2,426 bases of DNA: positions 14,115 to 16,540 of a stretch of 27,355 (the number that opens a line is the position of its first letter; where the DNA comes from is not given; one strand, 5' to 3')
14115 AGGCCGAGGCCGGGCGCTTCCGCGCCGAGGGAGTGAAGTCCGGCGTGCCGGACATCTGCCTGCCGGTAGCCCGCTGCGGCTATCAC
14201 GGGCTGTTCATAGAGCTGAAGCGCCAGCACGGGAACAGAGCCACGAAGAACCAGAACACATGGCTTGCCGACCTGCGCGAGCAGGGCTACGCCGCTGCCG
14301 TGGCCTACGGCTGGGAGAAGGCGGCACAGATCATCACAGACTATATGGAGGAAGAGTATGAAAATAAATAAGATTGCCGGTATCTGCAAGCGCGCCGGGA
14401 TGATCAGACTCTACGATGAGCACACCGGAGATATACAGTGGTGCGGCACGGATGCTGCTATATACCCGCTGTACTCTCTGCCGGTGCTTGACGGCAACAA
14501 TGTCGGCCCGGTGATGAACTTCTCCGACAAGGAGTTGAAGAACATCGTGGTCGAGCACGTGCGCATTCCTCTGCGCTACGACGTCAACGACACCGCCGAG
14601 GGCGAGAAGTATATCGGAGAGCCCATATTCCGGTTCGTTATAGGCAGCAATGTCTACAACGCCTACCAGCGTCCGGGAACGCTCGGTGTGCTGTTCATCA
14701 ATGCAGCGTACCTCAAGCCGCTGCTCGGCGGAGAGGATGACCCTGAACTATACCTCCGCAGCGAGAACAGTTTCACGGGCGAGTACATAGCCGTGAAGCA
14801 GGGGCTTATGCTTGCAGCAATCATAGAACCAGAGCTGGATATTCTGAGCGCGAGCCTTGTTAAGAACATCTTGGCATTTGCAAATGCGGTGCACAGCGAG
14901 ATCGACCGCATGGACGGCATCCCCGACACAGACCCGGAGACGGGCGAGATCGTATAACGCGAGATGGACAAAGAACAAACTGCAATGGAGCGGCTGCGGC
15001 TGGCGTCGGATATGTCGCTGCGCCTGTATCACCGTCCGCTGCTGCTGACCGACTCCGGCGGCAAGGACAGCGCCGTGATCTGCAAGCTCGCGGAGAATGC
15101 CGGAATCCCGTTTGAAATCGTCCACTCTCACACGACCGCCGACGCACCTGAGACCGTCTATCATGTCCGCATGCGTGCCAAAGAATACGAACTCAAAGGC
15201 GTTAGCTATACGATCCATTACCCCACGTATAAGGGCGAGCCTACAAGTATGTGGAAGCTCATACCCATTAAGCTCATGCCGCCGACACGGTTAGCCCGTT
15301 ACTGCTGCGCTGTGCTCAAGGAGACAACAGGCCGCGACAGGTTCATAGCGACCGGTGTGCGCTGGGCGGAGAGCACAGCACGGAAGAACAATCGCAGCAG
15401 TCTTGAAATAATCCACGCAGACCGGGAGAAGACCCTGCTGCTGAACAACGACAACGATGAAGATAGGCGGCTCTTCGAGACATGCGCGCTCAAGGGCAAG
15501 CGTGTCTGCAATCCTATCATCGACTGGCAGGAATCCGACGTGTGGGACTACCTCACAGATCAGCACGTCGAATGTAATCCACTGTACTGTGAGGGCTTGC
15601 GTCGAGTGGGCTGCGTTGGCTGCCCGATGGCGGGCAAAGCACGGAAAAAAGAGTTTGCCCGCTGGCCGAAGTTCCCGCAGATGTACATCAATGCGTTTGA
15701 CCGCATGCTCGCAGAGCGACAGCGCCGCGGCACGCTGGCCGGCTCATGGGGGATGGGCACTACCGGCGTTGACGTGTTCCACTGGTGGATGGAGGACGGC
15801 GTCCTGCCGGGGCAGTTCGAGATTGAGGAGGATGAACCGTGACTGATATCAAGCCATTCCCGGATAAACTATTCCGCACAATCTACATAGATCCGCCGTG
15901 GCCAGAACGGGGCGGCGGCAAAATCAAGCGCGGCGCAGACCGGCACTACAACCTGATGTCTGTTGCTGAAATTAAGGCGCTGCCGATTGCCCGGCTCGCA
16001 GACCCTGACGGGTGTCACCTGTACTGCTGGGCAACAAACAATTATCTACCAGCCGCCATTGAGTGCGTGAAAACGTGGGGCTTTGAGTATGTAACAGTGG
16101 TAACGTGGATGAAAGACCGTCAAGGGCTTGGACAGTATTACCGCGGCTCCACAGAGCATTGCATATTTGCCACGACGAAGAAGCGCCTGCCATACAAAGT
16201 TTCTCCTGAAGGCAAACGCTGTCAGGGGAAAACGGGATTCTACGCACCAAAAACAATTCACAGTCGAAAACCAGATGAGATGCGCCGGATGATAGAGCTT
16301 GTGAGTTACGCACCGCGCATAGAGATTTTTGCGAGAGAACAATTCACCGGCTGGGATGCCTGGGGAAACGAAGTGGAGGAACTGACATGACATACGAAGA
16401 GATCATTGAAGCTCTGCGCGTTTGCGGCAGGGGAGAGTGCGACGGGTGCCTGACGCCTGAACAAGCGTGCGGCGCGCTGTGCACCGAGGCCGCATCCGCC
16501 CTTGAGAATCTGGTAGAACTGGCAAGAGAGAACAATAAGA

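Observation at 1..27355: Synthesis: a circular, integrase- and packaging-competent-looking element that cannot build a virion alone; deletion derivative or helper-dependent mini-phage?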

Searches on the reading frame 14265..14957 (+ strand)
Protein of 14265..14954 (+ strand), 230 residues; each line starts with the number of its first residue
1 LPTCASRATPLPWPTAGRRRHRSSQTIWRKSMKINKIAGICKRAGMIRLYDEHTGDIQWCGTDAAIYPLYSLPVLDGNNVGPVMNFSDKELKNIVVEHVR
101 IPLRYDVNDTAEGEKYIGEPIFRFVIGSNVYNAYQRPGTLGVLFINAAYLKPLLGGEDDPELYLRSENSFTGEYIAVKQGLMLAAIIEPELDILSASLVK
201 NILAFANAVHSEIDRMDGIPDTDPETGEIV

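Call 10: search_protein_families(library=phrogs, max_evalue=0.001, proteins=[window:14265-14954:+])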
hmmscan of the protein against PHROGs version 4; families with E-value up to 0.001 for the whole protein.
seq(230 aa): 1 family
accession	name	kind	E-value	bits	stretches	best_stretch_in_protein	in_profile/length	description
phrog_24518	-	unknown function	4.7e-19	69.8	1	32-189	1-166/211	-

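Call 41: search_protein_families(library=ncbifam, max_evalue=0.01, proteins=[window:14358-14957:+])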
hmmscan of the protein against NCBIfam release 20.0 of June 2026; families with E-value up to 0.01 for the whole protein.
window:14358-14957:+ (199 aa): 0 families

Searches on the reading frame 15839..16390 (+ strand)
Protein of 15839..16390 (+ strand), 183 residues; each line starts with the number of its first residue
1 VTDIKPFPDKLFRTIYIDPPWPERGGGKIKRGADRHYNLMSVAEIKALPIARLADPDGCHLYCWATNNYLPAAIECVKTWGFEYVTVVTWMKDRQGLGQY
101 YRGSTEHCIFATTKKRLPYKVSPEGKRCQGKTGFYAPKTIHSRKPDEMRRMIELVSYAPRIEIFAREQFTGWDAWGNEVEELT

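Call 54: find_encoding_contigs(protein=window:15839-16390:+, flank=10000, max_places=10)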
Protein window:15839-16390:+ (183 aa): 24 contigs read that carry it; 10 places shown.
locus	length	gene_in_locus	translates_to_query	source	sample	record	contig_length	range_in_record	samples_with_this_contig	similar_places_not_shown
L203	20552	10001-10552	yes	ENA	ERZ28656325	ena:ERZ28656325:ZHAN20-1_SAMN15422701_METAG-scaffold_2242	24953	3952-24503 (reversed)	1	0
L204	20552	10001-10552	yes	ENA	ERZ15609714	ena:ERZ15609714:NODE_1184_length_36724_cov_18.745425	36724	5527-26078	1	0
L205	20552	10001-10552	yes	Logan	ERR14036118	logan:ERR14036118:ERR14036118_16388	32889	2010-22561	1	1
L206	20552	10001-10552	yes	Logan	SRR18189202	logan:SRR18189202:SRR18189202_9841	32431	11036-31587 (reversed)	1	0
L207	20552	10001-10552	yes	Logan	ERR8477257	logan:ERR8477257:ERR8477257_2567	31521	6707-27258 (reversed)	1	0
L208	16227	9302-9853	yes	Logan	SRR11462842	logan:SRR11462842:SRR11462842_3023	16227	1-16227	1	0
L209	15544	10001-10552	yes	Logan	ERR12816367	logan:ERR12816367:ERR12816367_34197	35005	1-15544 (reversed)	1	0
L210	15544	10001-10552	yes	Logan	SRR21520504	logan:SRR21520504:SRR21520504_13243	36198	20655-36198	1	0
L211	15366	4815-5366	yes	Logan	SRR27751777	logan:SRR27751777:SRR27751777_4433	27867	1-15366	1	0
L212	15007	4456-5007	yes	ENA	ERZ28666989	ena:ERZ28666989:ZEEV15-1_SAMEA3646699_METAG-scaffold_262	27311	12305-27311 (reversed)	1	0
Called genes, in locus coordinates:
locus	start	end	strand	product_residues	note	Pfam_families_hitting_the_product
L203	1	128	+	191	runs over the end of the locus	?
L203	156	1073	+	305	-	PF00701:DHDPS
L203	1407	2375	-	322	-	PF00589:Phage_integrase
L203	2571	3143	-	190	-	PF01381:HTH_3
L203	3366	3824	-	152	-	PF14020:DUF4236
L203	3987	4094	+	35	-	-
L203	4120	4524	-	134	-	PF01381:HTH_3, PF12844:HTH_19, PF13560:HTH_31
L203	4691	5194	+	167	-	-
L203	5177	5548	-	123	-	-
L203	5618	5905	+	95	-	-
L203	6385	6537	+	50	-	-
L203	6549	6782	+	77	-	-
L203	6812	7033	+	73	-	-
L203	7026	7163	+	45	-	-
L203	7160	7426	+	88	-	-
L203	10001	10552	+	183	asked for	PF05063:MT-A70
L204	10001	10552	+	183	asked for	PF05063:MT-A70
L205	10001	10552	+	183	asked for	PF05063:MT-A70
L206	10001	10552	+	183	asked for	PF05063:MT-A70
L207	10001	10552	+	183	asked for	PF05063:MT-A70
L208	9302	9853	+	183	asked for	PF05063:MT-A70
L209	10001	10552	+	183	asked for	PF05063:MT-A70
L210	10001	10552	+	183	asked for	PF05063:MT-A70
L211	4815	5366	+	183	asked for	PF05063:MT-A70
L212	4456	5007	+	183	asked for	PF05063:MT-A70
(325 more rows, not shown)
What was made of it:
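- Tried and rejected: They may instead come from unrelated phages that share the mosaic early module (call 54).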
